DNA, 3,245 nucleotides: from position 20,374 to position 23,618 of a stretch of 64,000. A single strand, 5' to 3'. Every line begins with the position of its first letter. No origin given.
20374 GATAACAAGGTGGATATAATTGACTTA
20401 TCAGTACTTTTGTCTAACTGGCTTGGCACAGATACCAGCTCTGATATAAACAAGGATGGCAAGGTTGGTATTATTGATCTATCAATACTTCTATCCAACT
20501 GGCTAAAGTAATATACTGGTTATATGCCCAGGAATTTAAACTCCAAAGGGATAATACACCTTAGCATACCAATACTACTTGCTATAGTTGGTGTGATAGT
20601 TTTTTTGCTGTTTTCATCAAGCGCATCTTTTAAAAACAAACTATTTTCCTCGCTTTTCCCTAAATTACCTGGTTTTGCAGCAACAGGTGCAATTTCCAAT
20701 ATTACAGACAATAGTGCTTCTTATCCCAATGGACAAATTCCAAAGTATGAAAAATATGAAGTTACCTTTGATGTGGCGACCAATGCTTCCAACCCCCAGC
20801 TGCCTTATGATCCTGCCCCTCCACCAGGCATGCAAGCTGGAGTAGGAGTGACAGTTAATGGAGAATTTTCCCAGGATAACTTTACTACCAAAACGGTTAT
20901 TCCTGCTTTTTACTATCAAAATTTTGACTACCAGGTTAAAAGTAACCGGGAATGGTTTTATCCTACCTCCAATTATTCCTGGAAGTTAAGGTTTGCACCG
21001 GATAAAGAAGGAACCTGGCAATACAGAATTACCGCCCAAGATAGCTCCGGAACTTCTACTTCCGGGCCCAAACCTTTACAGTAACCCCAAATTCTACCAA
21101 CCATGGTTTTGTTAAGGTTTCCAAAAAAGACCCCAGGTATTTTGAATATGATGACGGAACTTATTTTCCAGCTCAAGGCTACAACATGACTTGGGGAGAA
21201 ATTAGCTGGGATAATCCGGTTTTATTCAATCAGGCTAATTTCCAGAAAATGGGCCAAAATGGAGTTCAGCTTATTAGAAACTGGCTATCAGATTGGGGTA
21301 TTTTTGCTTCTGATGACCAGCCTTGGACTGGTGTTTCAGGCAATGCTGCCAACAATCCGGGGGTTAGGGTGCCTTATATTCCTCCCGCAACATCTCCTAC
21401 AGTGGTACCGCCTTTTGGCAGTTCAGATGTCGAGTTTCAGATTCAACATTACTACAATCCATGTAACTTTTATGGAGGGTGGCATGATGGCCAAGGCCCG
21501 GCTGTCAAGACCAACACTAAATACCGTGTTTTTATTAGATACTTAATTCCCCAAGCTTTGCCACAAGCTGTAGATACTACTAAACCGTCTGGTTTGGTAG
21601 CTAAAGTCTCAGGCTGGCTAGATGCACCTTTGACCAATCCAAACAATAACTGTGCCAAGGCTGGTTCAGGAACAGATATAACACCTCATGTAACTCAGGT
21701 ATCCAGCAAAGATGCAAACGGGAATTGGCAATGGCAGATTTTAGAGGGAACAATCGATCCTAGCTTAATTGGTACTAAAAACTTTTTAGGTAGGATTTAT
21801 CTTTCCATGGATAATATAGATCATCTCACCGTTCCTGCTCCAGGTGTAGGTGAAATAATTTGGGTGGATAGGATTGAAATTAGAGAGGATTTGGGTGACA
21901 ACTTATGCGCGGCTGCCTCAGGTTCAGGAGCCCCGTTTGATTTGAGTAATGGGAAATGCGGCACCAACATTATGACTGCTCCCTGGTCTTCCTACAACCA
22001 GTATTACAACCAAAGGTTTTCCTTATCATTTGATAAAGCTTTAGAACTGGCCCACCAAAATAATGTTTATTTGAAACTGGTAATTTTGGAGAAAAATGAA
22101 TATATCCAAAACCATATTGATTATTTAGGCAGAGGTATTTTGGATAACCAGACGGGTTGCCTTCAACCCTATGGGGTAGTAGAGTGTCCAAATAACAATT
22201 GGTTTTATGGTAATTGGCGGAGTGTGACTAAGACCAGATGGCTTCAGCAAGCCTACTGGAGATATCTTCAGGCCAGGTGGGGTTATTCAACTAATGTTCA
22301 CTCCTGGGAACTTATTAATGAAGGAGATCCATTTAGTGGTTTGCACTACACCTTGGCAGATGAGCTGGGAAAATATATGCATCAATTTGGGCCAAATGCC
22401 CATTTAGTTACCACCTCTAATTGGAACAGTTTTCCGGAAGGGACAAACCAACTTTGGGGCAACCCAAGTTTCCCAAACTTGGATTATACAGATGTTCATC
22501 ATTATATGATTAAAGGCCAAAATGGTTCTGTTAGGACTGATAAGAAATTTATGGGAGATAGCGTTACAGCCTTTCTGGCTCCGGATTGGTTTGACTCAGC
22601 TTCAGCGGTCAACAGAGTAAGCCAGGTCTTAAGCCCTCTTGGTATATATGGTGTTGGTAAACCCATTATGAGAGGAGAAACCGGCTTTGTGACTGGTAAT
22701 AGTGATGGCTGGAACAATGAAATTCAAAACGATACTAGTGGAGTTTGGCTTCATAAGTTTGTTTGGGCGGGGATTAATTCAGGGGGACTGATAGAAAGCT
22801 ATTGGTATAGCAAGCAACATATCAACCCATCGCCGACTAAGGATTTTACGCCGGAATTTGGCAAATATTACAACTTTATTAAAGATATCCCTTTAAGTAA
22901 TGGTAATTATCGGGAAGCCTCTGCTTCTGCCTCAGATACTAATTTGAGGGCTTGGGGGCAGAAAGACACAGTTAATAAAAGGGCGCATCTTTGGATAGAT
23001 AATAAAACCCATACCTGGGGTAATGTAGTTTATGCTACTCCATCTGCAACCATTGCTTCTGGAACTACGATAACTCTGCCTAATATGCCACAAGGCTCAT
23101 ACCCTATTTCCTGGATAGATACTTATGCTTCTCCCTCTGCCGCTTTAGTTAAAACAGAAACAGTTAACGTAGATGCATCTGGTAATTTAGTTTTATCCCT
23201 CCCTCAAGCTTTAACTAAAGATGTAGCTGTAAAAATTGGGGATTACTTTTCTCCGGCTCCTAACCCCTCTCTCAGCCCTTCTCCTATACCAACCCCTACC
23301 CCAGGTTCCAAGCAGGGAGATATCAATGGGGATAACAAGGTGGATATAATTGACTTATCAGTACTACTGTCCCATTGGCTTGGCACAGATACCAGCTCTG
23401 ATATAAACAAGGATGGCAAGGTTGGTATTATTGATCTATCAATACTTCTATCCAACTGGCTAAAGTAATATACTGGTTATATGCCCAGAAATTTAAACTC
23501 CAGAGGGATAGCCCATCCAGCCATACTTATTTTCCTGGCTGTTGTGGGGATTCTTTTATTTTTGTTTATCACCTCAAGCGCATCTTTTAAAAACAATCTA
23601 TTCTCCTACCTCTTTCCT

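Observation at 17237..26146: Cohesin/dockerin (cellulosome-like) gene cluster with glycoside-hydrolase modules and a shared N-terminal leader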

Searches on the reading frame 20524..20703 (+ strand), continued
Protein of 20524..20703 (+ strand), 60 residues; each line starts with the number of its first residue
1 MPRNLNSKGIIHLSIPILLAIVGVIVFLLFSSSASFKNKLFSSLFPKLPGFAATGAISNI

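Call 95: search_protein_families(library=pfam, alignment_id=A6, max_evalue=10)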
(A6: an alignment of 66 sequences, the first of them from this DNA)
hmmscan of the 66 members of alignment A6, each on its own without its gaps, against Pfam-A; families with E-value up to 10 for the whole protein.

A. member 1, seq(60 aa): 1 family
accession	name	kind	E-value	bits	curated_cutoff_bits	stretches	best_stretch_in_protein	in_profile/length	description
PF06738.18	ThrE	-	0.15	12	26.3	1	5-59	150-207/241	Putative threonine/serine exporter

B. families by the number of members that match (of 66 scanned): 17 families
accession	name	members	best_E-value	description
PF05975.17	EcsB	10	0.0047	Bacterial ABC transporter protein EcsB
PF19451.5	DUF5989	4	0.0058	Family of unknown function (DUF5989)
PF01405.22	PsbT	4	0.18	Photosystem II reaction centre T protein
PF24282.1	DUF7470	3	0.0011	Family of unknown function (DUF7470)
PF07584.16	BatA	2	0.055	Aerotolerance regulator N-terminal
PF19382.4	DUF5957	1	0.0046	Family of unknown function (DUF5957)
PF09049.15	SNN_transmemb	1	0.043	Stannin transmembrane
PF16954.10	HRG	1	0.05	Haem-transporter, endosomal/lysosomal, haem-responsive gene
PF06305.16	LapA_dom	1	0.067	Lipopolysaccharide assembly protein A domain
PF06376.17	AGP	1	0.1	Arabinogalactan peptide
PF11688.13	DUF3285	1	0.11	Protein of unknown function (DUF3285)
PF05569.17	Peptidase_M56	1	0.13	BlaR1 peptidase M56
PF15114.11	UPF0640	1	0.14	Uncharacterised protein family UPF0640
PF06738.18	ThrE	1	0.15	Putative threonine/serine exporter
PF13056.11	DUF3918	1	0.19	Protein of unknown function (DUF3918)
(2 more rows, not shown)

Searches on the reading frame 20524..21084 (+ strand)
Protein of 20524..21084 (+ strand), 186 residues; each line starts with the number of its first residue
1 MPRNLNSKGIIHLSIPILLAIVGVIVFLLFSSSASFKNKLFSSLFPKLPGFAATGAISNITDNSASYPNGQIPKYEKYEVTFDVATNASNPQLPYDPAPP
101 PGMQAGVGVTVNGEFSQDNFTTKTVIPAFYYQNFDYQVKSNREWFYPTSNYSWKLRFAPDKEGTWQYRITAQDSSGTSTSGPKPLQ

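Call 3: search_protein_families(library=pfam, proteins=[window:20524-21084:+], max_evalue=0.1)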
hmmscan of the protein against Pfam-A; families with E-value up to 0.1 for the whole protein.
window:20524-21084:+ (186 aa): 3 families
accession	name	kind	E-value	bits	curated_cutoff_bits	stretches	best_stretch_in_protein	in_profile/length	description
PF16586.11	DUF5060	-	9.5e-07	29.4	27.2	1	109-171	25-69/70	Domain of unknown function (DUF5060)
PF03100.22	CcmE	-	0.011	16.6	24.6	1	76-125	38-88/99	CcmE domain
PF11896.14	GlgE_dom_N_S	-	0.083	13.7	25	0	147-171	62-86/179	Alpha-1,4-glucan:maltose-1-phosphate maltosyltransferase, domain N/S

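Call 6: search_protein_families(library=ncbifam, proteins=[window:20524-21084:+], max_evalue=1)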
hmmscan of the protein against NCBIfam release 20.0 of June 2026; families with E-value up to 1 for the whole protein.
window:20524-21084:+ (186 aa): 2 families
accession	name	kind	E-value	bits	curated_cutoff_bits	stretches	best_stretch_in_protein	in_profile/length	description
NF009727.0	PRK13254.1-1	equivalog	0.00044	20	126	1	70-126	64-120/144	cytochrome c maturation protein CcmE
NF006283.1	PRK08455.1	equivalog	0.28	10.8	187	1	10-36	22-48/182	flagellar basal body-associated protein FliL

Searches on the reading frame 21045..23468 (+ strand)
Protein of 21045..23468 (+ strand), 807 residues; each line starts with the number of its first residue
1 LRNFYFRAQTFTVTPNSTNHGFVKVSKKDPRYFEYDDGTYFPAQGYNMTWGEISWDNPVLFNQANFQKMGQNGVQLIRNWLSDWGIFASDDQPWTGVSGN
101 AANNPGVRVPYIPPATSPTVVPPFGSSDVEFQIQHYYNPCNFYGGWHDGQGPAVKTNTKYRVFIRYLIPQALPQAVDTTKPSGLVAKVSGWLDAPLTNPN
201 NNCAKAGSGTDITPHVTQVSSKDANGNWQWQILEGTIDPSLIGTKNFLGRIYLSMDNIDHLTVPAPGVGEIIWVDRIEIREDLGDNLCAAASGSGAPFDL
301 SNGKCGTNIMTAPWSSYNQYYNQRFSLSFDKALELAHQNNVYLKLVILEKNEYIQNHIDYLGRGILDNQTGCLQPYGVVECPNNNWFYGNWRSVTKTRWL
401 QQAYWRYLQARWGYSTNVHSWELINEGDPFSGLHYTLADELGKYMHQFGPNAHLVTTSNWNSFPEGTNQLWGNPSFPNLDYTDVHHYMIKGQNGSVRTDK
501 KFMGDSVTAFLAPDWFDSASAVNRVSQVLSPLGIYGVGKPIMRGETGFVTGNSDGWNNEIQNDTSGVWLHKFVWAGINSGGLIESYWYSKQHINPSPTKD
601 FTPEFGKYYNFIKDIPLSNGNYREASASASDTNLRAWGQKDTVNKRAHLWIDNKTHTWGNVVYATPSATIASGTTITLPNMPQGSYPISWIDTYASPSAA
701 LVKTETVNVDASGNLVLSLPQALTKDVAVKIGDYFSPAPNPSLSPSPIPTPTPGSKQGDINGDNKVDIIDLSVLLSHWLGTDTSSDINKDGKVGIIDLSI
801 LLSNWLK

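Call 3: search_protein_families(library=pfam, proteins=[window:21186-23468:+], max_evalue=0.1)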
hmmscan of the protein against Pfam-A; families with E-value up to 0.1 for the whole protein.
window:21186-23468:+ (760 aa): 1 family
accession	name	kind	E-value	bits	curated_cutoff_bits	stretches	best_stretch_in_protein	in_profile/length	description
PF00404.24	Dockerin_1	-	4e-07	30.6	22.9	1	711-754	2-52/57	Dockerin type I domain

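Call 6: search_protein_families(library=ncbifam, proteins=[window:21186-23468:+], max_evalue=1)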
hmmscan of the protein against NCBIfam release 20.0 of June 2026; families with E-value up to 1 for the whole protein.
window:21186-23468:+ (760 aa): 1 family
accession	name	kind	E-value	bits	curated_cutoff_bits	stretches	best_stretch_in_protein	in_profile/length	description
NF041540.1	dockerin_GC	domain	0.012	16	29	1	712-758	4-63/67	GC-type dockerin domain-anchored protein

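Call 60: search_solved_structures(query=window:21186-23468:+, max_evalue=10)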
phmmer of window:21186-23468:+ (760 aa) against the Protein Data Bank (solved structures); distinct sequences matched with E-value up to 10: 10.
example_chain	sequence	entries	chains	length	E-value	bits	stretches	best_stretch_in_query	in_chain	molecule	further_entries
9gmj_A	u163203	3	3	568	3.3e-06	28.5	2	357-420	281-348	DUF5060 domain-containing protein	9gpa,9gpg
9gpc_A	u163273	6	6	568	8.6e-06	27.2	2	357-420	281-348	DUF5060 domain-containing protein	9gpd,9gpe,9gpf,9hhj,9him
2jnk_A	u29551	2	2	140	0.0042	18.3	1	710-754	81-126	Hyalurononglucosaminidase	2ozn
2mte_A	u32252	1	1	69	0.19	12.8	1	710-756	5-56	Cellulose 1,4-beta-cellobiosidase (reducing end) CelS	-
1daq_A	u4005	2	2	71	0.2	12.8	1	710-756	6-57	ENDOGLUCANASE SS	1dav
4fl4_A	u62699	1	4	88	0.26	12.4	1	707-756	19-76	Glycoside hydrolase family 9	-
5nrm_B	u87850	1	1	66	0.82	10.7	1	708-736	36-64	DocCel5: Type I dockerin repeat domain from A. cellulolyticus family 5 endoglucanase WP_01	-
5nrk_B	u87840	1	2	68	1.1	10.3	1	708-736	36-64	DocCel5: Type I dockerin repeat domain from A. cellulolyticus family 5 endoglucanase WP_01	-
8x3a_A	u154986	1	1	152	1.4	9.9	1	709-755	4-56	Serine protease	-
8x39_A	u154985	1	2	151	1.5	9.8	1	709-755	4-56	Serine protease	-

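Call 84: search_protein_families(library=pfam, proteins=[window:21045-23468:+], max_evalue=10)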
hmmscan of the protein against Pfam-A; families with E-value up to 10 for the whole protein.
window:21045-23468:+ (807 aa): 1 family
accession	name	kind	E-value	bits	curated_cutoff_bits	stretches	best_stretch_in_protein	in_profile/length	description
PF00404.24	Dockerin_1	-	4.4e-07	30.4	22.9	1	758-801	2-52/57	Dockerin type I domain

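Call 85: search_solved_structures(query=window:21045-23300:+, max_evalue=0.01, show_alignments=1)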
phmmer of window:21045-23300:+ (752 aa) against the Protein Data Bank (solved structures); distinct sequences matched with E-value up to 0.01: 2.
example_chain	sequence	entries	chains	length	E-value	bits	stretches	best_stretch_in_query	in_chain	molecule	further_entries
9gmj_A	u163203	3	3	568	6.5e-11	44.2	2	404-467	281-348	DUF5060 domain-containing protein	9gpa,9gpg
9gpc_A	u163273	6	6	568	1.7e-10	42.8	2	404-467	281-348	DUF5060 domain-containing protein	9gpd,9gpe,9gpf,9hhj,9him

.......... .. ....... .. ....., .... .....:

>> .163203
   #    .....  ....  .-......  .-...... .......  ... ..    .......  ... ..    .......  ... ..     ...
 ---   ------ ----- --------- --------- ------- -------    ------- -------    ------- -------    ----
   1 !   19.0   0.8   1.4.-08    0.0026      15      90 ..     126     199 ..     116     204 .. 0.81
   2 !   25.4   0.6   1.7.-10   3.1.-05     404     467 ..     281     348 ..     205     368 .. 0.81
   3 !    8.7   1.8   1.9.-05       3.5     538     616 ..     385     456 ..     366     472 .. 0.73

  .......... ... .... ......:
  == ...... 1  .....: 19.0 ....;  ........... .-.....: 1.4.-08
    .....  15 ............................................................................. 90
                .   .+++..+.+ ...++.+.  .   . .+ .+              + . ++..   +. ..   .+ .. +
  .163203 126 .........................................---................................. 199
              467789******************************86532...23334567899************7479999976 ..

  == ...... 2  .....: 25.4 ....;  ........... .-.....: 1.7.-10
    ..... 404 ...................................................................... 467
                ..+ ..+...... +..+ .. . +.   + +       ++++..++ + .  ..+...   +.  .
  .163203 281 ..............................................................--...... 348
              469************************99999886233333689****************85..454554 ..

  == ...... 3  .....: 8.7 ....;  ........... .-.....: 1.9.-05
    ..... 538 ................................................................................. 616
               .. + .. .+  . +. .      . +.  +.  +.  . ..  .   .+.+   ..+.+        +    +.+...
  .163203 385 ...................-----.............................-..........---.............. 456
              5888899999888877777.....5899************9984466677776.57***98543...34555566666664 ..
